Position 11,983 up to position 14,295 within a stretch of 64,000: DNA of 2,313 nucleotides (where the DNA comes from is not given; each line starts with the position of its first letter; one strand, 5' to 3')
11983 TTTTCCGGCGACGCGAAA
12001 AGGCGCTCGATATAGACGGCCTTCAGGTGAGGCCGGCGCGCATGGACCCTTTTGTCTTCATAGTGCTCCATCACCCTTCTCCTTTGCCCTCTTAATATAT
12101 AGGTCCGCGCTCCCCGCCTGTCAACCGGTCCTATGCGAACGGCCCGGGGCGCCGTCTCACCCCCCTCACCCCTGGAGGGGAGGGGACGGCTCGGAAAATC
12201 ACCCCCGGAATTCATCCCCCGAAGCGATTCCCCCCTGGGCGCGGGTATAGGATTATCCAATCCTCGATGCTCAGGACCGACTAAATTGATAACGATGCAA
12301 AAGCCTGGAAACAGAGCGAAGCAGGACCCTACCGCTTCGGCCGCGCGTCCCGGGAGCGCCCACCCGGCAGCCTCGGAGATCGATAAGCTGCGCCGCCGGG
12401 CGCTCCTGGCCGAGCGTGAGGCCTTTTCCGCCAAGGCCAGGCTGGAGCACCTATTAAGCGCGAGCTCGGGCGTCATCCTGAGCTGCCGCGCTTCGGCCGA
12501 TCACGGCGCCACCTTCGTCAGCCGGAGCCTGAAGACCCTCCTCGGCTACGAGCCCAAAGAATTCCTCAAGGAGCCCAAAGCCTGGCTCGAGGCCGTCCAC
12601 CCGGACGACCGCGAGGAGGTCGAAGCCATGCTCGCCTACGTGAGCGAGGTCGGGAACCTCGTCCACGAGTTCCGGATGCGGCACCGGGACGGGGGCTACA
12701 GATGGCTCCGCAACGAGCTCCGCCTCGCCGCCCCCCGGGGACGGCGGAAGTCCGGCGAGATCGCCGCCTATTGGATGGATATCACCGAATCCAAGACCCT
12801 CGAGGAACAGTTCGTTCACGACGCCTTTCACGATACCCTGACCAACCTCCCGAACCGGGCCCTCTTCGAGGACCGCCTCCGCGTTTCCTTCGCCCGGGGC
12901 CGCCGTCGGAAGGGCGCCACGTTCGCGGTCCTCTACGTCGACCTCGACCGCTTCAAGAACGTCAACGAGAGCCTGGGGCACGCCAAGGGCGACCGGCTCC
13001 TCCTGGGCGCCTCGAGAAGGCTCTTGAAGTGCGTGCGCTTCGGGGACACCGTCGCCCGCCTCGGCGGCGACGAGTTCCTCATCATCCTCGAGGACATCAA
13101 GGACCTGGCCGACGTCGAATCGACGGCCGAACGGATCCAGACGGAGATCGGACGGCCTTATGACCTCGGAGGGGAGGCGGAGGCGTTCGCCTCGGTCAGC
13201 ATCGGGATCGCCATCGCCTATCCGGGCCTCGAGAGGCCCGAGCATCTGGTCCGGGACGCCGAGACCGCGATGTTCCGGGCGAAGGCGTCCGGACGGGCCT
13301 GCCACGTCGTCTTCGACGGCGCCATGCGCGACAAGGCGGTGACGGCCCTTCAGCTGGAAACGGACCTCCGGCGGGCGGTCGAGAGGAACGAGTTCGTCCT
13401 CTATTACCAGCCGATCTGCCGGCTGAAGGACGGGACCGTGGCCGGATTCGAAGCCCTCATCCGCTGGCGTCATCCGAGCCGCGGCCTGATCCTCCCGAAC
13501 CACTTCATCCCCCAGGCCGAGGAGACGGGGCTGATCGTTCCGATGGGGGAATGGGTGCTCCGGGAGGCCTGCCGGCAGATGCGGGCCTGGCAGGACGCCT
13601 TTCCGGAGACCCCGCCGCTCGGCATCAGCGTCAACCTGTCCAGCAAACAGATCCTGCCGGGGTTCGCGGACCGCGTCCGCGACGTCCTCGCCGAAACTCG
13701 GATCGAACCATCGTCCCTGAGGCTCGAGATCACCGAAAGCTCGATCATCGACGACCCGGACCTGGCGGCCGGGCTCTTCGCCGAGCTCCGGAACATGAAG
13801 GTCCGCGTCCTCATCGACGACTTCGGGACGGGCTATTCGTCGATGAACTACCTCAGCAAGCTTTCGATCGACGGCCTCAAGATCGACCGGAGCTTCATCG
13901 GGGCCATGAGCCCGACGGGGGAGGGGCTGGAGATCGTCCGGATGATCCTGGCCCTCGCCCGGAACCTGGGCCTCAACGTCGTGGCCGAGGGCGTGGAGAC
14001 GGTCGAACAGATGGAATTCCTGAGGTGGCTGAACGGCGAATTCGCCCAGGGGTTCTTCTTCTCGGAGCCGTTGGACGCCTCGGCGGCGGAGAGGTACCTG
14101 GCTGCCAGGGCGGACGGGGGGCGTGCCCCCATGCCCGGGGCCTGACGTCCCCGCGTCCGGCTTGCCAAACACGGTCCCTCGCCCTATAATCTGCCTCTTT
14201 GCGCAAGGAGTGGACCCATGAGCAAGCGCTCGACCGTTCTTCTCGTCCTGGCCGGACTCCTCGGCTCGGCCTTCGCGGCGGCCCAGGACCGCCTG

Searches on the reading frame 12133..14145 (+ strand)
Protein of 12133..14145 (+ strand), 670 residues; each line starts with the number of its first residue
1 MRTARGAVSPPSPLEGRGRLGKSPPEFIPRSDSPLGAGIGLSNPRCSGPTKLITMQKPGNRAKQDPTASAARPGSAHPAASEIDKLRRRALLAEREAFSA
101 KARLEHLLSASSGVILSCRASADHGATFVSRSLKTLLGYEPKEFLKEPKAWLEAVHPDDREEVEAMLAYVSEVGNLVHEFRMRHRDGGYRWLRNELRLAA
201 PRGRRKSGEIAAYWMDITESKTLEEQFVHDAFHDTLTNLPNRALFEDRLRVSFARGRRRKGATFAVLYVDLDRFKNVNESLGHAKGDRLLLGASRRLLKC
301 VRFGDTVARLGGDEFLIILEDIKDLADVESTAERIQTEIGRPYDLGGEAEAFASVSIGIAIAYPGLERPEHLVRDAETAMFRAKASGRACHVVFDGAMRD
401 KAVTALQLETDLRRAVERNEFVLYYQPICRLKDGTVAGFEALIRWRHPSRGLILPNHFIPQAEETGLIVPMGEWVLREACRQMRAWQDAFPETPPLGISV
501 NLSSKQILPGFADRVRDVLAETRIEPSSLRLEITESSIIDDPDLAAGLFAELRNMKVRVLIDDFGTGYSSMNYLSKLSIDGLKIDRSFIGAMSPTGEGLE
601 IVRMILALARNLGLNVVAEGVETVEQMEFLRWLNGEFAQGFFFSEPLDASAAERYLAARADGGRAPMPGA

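Call 29: search_protein_families(library=pfam, max_evalue=0.001, proteins=[window:12133-14145:+])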
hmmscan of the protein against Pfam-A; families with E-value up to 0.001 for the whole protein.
window:12133-14145:+ (670 aa): 4 families
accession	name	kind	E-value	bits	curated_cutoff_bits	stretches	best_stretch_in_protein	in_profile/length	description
PF00563.25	EAL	-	8.7e-73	245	31.3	1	411-646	3-236/236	EAL domain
PF00990.26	GGDEF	-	3.4e-41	141.1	23.8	1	231-388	1-159/161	Diguanylate cyclase, GGDEF domain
PF08447.18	PAS_3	-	1.8e-16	60.6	25.6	1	127-196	2-72/89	PAS fold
PF13426.13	PAS_9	-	0.00022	21.9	27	1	123-219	9-103/103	PAS domain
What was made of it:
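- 12133..14145 (+): PAS-GGDEF-EAL protein (c-di-GMP turnover). The true start is probably downstream of 12133. Call 29.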
